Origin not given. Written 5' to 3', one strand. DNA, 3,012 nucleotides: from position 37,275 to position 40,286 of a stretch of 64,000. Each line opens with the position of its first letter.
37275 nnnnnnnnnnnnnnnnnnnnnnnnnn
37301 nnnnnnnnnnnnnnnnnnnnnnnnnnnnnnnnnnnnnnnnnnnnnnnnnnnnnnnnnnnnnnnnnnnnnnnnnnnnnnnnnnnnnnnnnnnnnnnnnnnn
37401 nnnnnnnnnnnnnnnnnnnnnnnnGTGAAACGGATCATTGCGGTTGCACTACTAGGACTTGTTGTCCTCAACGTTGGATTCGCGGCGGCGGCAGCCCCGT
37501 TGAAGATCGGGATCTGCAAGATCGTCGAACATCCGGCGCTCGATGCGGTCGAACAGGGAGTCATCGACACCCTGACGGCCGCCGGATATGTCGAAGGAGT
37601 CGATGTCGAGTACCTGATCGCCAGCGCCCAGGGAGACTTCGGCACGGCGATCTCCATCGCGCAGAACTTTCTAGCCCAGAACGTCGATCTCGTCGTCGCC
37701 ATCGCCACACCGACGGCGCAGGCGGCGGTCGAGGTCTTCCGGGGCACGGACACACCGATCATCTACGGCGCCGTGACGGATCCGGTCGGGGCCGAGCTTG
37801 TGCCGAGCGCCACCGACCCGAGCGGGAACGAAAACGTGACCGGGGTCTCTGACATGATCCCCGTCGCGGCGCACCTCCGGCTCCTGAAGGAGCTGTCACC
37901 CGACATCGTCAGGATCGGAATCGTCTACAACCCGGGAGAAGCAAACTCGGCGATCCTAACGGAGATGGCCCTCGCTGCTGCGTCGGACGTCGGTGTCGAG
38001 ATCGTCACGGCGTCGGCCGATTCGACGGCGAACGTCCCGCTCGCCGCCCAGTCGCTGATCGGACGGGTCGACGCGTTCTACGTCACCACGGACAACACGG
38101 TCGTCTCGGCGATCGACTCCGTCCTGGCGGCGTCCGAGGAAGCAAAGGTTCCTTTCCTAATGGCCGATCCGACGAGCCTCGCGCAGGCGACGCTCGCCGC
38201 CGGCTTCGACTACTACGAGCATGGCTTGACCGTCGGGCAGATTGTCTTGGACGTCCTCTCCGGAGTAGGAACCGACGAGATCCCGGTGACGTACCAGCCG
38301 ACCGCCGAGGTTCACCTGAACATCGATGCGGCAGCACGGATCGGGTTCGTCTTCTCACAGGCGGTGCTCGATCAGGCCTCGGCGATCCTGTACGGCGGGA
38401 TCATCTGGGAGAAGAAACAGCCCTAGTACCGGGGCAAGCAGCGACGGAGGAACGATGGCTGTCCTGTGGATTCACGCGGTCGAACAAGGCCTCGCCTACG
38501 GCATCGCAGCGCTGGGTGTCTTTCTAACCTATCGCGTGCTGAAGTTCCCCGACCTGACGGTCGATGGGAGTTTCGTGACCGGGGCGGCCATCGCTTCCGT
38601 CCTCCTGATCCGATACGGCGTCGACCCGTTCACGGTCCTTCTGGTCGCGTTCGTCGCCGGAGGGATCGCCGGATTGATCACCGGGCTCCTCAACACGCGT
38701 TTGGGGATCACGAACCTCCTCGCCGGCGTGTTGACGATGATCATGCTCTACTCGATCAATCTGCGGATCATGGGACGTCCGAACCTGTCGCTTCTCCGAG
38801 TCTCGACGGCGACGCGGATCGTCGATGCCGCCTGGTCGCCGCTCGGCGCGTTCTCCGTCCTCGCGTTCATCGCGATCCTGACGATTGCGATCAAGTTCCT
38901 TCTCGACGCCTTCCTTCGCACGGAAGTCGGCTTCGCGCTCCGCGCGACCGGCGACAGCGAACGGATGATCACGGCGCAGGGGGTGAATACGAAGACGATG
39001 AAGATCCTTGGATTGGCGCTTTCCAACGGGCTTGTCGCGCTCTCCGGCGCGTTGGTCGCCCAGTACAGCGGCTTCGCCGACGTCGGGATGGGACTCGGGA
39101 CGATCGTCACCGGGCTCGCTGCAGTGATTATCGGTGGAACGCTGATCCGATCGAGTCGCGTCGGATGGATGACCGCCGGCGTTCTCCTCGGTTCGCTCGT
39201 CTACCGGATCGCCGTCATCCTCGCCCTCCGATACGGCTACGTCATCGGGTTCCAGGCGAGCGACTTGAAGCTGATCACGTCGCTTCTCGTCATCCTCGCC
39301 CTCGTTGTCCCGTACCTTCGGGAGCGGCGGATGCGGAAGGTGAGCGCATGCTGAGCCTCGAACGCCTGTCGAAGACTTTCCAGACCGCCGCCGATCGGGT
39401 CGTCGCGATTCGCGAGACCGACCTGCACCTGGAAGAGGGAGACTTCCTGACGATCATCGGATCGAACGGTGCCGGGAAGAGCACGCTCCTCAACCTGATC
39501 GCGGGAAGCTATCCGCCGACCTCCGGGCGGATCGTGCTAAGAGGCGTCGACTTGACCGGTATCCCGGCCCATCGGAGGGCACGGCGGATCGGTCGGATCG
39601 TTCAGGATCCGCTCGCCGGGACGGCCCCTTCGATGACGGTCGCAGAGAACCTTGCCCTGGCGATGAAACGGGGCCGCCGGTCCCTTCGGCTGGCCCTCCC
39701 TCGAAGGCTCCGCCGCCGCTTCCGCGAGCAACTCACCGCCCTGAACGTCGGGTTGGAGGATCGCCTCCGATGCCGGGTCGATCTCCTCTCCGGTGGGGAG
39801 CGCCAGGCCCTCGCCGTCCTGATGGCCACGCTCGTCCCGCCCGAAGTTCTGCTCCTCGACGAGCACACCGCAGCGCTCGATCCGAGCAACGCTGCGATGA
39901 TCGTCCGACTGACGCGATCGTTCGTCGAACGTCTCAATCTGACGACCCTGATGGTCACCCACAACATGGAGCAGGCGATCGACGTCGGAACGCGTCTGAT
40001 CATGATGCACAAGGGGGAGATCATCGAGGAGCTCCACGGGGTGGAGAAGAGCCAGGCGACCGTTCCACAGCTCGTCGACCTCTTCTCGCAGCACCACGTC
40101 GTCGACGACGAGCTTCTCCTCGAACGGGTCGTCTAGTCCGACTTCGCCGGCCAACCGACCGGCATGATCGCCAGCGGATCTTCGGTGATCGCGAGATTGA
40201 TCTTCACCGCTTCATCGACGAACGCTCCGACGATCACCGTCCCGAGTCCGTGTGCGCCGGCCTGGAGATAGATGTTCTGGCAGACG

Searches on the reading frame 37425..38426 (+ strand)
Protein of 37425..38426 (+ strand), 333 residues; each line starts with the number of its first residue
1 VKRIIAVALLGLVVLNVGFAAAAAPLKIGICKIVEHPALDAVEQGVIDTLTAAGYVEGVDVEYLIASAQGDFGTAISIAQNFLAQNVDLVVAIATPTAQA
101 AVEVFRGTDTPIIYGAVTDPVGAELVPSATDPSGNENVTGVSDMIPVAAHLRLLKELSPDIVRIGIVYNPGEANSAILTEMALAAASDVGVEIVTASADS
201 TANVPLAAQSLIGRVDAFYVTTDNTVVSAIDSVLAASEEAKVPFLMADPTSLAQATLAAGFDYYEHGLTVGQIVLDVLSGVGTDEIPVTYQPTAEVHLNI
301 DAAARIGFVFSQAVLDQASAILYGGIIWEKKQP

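Call 14: search_protein_families(library=pfam, proteins=[window:37425-38426:+])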
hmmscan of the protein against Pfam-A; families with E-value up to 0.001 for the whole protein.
window:37425-38426:+ (333 aa): 3 families
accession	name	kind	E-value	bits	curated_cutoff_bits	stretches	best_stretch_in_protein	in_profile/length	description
PF04392.18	ABC_sub_bind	-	1.8e-69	234.7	25.9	1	27-319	1-290/293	ABC transporter substrate binding protein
PF13458.12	Peripla_BP_6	-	1.3e-06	28.7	31.7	1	44-230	26-207/343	Periplasmic binding protein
PF13407.12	Peripla_BP_4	-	2.6e-05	24.3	35.1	1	34-126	131-226/258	Periplasmic binding protein domain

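Call 15: find_encoding_contigs(protein=window:37425-38426:+, flank=3000, max_places=6)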
Protein window:37425-38426:+ (333 aa): 1 contig read that carries it; 1 place shown.
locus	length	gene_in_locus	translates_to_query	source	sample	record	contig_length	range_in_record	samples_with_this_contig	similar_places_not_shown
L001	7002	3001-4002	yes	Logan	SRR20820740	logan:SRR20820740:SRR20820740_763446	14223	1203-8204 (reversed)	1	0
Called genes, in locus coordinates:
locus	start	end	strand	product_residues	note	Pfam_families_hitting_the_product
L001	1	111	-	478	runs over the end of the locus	PF00224:PK, PF02887:PK_C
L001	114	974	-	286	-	PF00583:Acetyltransf_1 (weak), PF08445:FR47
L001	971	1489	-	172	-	PF01928:CYTH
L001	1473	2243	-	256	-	PF00849:PseudoU_synth_2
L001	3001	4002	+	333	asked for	PF04392:ABC_sub_bind, PF13458:Peripla_BP_6 (weak)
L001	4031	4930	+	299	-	PF02653:BPD_transp_2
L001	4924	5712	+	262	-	PF02463:SMC_N (faint), PF00005:ABC_tran, PF13304:AAA_21 (faint)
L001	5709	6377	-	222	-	PF14512:TM1586_NiRdase (faint), PF00881:Nitroreductase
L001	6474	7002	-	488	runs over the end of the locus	PF01523:PmbA_TldD_1st, PF19290:PmbA_TldD_2nd, PF19289:PmbA_TldD_3rd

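Call 16: find_related_loci(query=window:37425-38426:+, collection=genome_contigs, flank=4000)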
Query window:37425-38426:+ (333 aa) in genome_contigs; peptide patterns used: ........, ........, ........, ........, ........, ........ (x = any residue, [..] = any of these).
600 stretches matched a pattern (row limit reached: there are more); 564 encode a relative of the query (tblastn E <= 1e-3); the best 80 are kept; 80 distinct loci.
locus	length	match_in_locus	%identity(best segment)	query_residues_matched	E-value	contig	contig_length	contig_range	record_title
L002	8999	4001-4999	89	1-333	0e+0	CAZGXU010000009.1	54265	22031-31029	MAG TPA_asm: uncultured Thermotogae bacterium isolate SRP214966_co4_460 genome assembly, contig: NODE_321_length_54265_c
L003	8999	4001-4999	88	1-333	0e+0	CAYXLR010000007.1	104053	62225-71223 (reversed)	MAG TPA_asm: uncultured Thermotogae bacterium isolate binchicken_co34_121 genome assembly, contig: NODE_157_length_10405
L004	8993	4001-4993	77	1-331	6e-170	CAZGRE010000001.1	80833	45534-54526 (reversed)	MAG TPA_asm: uncultured Thermotogae bacterium isolate SRP338002_co1_73 genome assembly, contig: NODE_286_length_80833_co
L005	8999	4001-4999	80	1-333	2e-167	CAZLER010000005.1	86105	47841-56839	MAG TPA_asm: uncultured Thermotogae bacterium isolate SRP332253_co2_77 genome assembly, contig: NODE_193_length_86105_co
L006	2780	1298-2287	76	1-330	2e-173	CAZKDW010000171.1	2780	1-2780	MAG TPA_asm: uncultured Thermotogae bacterium isolate binchicken_co243_156 genome assembly, contig: NODE_39517_length_27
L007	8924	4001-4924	81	23-330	1e-160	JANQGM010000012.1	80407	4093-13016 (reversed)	MAG: Candidatus Bipolaricaulota bacterium isolate PL23b_bin.46 k99_664624, whole genome shotgun sequence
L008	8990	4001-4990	73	1-330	3e-154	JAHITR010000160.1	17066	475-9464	MAG: Candidatus Bipolaricaulota bacterium isolate MM_PC_MetaG.mb.220 MM_PC_MetaG.mb.220_k141_1044921, whole genome shotg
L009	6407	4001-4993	72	1-331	2e-150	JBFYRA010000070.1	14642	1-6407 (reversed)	MAG: Candidatus Bipolaricaulota bacterium isolate PPR_0200 PPR_0200.fa_k121_203139, whole genome shotgun sequence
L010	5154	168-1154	70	1-332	6e-148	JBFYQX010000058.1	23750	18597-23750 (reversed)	MAG: Candidatus Bipolaricaulota bacterium isolate PPR_0197 k121_1052691, whole genome shotgun sequence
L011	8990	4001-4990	71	1-330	1e-143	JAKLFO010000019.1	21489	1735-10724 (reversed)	MAG: Candidatus Bipolaricaulota bacterium isolate RA.bin18 RA.bin18_19, whole genome shotgun sequence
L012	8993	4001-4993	67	1-332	1e-135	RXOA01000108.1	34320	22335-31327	MAG: Candidatus Bipolaricaulota bacterium isolate Zgenome_0786 k87_7260133, whole genome shotgun sequence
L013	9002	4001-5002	66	1-332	8e-134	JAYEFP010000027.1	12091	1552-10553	MAG: Candidatus Bipolaricaulota bacterium isolate MAG269 MAG269_27, whole genome shotgun sequence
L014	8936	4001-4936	69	22-332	2e-131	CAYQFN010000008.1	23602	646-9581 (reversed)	MAG TPA_asm: uncultured Thermotogae bacterium isolate SRP141559_co1_153 genome assembly, contig: NODE_953_length_23602_c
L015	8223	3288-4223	68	22-332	2e-129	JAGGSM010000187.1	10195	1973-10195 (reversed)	MAG: Candidatus Bipolaricaulota bacterium isolate AUK022 PB_MANV_022_c_000000000450, whole genome shotgun sequence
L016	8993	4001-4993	63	1-330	1e-127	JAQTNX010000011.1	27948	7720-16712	MAG: Candidatus Bipolaricaulis sp. isolate STA_74 NODE_3195_length_27948_cov_3.184824_Sandtown_A, whole genome shotgun s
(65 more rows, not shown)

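Call 25: search_solved_structures(query=window:37425-38426:+, max_evalue=0.001)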
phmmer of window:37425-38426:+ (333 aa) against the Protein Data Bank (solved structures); distinct sequences matched with E-value up to 0.001: 7.
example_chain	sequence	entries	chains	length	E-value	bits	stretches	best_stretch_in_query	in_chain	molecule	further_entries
3lkv_A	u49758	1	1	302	2e-62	214.8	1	23-319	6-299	uncharacterized CONSERVED DOMAIN PROTEIN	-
6hni_A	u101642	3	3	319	1.8e-45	159.2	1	27-307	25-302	ABC-type transport system, sugar-family extracellular solute-binding protein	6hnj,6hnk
3lft_A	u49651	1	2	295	6.4e-41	144.2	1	26-321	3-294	uncharacterized protein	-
6k1w_A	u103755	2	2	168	0.00025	24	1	145-228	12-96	ABC-type uncharacterized transport system periplasmic component-like protein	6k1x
8wxm_A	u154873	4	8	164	0.00026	24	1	146-250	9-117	ABC-type uncharacterized transport system periplasmic component-like protein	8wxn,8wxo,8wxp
8wgk_A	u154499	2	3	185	0.00035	23.6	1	145-228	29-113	ABC-type uncharacterized transport system periplasmic component-like protein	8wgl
5z6v_A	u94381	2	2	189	0.00037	23.5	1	145-228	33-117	ABC-type uncharacterized transport system periplasmic component-like protein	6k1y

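Call 40: find_related_loci(query=window:37425-38426:+, collection=metagenome_contigs, flank=1500)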
Query window:37425-38426:+ (333 aa) in metagenome_contigs; peptide patterns used: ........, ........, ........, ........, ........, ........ (x = any residue, [..] = any of these).
600 stretches matched a pattern (row limit reached: there are more); 508 encode a relative of the query (tblastn E <= 1e-3); the best 80 are kept; 80 distinct loci.
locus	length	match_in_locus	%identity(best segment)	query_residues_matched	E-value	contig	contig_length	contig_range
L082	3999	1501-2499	90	1-333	0e+0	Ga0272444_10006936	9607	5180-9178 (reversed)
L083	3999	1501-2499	89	1-333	0e+0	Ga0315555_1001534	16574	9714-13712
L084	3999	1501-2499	89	1-333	0e+0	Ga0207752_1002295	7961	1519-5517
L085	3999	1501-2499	88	1-333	0e+0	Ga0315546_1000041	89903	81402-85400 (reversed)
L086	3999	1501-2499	82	1-333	0e+0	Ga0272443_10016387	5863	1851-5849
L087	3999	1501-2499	83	1-333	0e+0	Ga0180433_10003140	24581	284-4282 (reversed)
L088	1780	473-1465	82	1-331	0e+0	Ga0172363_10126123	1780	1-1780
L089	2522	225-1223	79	1-333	0e+0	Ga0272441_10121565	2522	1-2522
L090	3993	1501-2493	79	1-331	2e-171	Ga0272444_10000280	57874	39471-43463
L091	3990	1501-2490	80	1-330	4e-170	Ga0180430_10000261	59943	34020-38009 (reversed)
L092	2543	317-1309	77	2-332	3e-178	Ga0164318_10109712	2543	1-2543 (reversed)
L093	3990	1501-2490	78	1-330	1e-167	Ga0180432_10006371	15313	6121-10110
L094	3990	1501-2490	78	1-330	1e-167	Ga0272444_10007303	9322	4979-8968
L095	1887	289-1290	80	1-333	7e-180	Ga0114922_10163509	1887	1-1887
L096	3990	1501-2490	76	1-330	1e-164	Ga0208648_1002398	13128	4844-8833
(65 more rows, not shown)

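Call 59: search_solved_structures(query=window:37425-38426:+, max_evalue=1e-30, show_alignments=3)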
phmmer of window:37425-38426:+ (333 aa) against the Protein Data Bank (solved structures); distinct sequences matched with E-value up to 1e-30: 3.
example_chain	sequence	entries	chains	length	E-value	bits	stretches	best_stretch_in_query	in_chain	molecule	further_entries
3lkv_A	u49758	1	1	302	2e-62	214.8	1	23-319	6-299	uncharacterized CONSERVED DOMAIN PROTEIN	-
6hni_A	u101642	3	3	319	1.8e-45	159.2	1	27-307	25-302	ABC-type transport system, sugar-family extracellular solute-binding protein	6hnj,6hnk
3lft_A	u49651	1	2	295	6.4e-41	144.2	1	26-321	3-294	uncharacterized protein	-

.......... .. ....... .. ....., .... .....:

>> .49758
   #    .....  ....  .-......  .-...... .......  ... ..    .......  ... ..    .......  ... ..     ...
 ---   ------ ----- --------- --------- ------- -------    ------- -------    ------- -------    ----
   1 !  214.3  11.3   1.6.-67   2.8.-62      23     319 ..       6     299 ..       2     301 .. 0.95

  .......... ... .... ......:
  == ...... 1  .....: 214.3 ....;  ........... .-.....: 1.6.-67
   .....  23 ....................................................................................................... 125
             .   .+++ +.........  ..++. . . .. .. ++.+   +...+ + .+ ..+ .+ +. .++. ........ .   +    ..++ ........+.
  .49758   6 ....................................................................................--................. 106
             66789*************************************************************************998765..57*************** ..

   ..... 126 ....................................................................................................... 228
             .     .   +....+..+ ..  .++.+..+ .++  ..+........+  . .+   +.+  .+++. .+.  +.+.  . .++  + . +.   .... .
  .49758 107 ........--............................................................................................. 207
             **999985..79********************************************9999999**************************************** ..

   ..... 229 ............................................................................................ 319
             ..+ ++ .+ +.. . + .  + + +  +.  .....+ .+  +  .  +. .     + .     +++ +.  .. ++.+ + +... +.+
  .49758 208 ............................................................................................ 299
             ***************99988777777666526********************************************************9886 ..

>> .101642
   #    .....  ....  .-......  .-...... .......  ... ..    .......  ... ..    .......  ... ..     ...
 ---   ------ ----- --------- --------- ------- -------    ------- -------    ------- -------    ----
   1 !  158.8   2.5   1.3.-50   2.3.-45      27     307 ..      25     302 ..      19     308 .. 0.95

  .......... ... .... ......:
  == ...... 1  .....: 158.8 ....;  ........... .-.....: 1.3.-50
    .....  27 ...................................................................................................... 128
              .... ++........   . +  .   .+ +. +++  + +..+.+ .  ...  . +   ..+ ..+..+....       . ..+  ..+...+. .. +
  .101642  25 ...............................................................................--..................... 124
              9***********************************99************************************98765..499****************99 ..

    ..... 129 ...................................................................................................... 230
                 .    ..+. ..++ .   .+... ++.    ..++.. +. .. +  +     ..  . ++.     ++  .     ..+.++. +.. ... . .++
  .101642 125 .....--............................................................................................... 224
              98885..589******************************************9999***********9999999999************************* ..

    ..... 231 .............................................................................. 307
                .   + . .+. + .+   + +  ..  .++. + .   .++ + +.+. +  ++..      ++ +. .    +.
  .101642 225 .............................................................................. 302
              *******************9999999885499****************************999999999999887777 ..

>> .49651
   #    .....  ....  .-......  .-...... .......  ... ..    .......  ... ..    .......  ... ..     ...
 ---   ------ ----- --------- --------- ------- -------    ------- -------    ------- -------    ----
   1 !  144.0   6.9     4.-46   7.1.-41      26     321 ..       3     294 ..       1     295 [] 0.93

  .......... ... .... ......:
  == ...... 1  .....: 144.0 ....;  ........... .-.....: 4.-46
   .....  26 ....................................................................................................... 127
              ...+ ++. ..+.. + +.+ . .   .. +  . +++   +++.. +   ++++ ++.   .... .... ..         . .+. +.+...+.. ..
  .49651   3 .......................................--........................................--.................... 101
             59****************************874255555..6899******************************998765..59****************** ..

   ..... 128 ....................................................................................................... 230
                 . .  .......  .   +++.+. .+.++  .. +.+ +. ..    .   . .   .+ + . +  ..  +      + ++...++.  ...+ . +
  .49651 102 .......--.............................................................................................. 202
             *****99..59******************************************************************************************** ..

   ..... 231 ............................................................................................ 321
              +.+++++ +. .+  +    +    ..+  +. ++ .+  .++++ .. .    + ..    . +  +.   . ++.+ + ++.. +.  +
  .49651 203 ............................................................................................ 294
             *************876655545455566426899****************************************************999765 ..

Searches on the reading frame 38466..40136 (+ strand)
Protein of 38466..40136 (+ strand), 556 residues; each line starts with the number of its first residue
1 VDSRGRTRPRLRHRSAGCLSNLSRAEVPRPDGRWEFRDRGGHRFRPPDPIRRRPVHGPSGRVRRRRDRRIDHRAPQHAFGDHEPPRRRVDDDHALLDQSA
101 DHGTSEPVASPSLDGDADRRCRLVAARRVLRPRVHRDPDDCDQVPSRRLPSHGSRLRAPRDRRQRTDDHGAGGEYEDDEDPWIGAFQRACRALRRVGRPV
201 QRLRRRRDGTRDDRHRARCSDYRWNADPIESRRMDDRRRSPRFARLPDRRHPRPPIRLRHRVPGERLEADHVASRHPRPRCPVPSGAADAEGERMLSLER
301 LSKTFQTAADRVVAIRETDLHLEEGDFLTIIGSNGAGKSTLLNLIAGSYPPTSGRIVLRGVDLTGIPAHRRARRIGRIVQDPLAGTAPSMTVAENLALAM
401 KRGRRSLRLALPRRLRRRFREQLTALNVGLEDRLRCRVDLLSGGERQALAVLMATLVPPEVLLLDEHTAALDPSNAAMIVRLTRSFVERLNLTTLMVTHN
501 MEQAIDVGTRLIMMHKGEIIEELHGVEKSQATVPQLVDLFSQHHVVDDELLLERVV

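Call 14: search_protein_families(library=pfam, proteins=[window:38466-40136:+])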
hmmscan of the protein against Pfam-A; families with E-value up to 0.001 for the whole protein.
window:38466-40136:+ (556 aa): 3 families
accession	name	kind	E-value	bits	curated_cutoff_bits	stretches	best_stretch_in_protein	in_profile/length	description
PF00005.33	ABC_tran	-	6e-27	95.4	25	1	317-469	3-137/137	ABC transporter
PF02463.25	SMC_N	-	1.2e-06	28.5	40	0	439-516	135-216/220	RecF/RecN/SMC N terminal domain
PF13304.12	AAA_21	-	2.1e-05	25.2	27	0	438-500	235-299/304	AAA domain, putative AbiEii toxin, Type IV TA system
